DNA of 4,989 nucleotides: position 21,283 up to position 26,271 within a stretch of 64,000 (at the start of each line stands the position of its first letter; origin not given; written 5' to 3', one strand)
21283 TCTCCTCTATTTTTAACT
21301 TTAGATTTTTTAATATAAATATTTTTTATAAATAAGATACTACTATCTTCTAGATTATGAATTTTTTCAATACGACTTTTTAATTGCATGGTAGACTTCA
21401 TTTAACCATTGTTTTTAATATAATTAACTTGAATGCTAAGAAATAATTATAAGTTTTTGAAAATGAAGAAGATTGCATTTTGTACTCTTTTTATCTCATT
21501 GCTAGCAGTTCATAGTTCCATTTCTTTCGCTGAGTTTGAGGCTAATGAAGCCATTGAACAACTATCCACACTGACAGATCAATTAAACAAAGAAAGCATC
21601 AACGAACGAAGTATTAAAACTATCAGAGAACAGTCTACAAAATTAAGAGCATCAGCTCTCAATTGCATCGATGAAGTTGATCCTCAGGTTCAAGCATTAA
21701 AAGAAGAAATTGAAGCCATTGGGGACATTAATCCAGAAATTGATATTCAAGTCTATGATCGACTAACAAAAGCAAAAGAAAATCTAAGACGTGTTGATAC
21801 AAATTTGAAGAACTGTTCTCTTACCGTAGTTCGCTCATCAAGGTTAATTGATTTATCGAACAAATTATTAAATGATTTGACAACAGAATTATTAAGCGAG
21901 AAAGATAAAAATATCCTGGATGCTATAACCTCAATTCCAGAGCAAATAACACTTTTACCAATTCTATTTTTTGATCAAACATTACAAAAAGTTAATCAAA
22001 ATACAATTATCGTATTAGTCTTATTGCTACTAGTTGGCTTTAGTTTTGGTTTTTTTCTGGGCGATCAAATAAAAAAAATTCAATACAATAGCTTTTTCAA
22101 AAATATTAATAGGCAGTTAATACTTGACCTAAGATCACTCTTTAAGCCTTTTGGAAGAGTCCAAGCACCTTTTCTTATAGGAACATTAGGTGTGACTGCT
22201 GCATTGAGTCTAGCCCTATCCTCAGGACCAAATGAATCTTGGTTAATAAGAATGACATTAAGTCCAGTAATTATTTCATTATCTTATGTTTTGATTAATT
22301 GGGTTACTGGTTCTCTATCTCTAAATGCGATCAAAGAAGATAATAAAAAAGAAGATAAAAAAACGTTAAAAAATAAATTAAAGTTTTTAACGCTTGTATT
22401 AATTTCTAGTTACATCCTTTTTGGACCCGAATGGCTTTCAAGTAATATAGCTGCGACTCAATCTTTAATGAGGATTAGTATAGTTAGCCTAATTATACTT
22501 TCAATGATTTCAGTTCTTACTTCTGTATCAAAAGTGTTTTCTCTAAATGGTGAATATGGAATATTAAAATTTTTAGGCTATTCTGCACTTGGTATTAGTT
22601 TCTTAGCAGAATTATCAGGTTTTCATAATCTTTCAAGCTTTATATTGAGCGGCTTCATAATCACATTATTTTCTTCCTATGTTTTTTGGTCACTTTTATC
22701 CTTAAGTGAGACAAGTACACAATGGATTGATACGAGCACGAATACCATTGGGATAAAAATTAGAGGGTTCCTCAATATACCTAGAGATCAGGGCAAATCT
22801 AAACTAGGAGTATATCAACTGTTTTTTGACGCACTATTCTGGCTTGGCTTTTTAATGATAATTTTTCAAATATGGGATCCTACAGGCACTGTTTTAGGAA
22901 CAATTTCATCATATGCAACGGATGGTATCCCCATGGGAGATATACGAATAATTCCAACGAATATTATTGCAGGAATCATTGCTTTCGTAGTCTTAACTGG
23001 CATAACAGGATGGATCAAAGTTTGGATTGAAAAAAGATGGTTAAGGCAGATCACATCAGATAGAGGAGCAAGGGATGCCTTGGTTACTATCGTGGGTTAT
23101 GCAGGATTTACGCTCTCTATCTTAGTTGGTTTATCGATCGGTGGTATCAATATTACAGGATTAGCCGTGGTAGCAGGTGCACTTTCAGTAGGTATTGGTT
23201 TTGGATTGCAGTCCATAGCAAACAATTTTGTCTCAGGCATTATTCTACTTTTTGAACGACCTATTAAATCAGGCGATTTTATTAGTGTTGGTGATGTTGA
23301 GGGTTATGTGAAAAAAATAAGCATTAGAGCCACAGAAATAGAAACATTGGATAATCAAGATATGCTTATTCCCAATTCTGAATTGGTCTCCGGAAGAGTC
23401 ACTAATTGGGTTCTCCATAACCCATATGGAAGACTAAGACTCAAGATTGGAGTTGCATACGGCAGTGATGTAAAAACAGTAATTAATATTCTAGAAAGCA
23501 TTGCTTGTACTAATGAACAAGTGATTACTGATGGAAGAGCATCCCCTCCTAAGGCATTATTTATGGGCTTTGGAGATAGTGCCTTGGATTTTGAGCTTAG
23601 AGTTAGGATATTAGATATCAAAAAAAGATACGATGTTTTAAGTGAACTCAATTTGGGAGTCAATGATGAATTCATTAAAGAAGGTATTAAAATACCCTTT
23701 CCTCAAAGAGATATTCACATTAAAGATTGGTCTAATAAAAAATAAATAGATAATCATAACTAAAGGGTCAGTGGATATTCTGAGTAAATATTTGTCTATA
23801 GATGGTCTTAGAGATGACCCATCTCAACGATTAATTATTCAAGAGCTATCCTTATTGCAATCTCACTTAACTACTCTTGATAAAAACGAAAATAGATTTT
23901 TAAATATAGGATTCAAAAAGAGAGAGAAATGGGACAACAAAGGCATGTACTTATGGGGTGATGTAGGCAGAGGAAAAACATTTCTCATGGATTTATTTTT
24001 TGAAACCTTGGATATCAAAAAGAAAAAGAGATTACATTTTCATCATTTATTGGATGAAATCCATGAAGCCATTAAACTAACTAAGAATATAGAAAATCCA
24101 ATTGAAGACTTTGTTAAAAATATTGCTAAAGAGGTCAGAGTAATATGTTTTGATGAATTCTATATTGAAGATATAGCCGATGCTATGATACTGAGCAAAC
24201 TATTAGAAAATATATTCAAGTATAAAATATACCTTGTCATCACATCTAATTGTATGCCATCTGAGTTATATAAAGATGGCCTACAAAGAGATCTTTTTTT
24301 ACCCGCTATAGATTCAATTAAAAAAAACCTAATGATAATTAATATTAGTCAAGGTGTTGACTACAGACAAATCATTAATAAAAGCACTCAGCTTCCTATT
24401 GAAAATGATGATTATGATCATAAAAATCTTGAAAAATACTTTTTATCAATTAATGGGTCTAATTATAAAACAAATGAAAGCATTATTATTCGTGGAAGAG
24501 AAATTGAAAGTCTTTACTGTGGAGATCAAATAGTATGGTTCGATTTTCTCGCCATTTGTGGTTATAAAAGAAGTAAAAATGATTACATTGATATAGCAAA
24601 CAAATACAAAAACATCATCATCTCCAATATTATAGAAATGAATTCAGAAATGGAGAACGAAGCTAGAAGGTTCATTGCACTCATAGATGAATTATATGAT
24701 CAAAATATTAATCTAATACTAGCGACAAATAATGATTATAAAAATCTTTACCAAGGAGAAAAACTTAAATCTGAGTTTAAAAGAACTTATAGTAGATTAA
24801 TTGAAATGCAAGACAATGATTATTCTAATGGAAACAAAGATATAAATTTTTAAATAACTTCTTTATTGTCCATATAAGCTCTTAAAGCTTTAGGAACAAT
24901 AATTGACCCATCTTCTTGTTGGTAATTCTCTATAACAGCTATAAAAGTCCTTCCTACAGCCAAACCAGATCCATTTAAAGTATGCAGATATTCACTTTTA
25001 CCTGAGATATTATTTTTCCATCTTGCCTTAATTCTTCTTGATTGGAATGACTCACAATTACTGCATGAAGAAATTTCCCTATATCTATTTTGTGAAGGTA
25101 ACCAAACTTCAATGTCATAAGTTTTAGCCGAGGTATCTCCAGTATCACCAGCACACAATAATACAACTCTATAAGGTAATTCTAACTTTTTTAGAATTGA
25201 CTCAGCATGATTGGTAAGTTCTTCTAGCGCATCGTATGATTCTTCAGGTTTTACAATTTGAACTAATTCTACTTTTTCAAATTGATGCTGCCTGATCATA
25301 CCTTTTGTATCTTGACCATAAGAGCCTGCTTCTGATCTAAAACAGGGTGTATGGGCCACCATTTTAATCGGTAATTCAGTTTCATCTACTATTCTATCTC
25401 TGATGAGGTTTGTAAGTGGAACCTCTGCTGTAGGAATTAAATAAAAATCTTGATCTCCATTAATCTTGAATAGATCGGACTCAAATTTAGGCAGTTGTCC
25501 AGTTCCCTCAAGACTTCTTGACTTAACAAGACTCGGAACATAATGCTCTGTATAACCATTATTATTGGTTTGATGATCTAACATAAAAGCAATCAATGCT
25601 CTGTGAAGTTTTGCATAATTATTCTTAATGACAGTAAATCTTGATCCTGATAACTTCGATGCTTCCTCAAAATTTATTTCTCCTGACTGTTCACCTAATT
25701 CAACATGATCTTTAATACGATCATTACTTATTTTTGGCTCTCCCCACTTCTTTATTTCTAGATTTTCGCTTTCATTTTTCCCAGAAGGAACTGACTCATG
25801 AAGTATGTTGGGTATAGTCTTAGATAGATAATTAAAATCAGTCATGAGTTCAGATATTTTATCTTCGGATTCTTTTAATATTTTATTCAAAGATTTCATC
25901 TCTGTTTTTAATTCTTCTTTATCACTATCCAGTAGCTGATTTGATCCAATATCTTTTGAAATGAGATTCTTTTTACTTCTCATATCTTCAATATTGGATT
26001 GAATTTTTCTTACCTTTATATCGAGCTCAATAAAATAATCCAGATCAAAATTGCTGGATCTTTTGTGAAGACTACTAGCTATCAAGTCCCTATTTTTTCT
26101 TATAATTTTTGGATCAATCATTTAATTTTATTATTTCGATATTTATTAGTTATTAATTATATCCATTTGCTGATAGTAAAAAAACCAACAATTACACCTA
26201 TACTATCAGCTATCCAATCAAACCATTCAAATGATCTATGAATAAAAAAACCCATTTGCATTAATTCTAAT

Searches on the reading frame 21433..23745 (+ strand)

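Call 49: search_protein_families(library=pfam, proteins=[window:21433-23745:+])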
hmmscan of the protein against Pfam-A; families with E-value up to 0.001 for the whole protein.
window:21433-23745:+ (770 aa): 2 families
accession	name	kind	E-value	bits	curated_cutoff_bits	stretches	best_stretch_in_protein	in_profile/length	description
PF00924.24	MS_channel_2nd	-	1.3e-22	80.1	20.2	1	595-660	2-67/68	Mechanosensitive ion channel, beta-domain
PF21082.3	MS_channel_3rd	-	2.5e-12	47.5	21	1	670-754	3-88/88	Mechanosensitive ion channel MscS, C-terminal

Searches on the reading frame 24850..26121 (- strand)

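Call 49: search_protein_families(library=pfam, proteins=[window:24850-26121:-])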
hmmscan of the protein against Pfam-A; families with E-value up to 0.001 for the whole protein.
window:24850-26121:- (423 aa): 2 families
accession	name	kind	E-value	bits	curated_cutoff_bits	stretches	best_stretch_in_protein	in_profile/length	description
PF00587.30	tRNA-synt_2b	-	4.6e-42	144.5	29.3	1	219-400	4-179/179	tRNA synthetase class II core domain (G, H, P, S and T)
PF02403.27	Seryl_tRNA_N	-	2.6e-21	76.3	28.2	1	1-106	1-107/108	Seryl-tRNA synthetase N-terminal domain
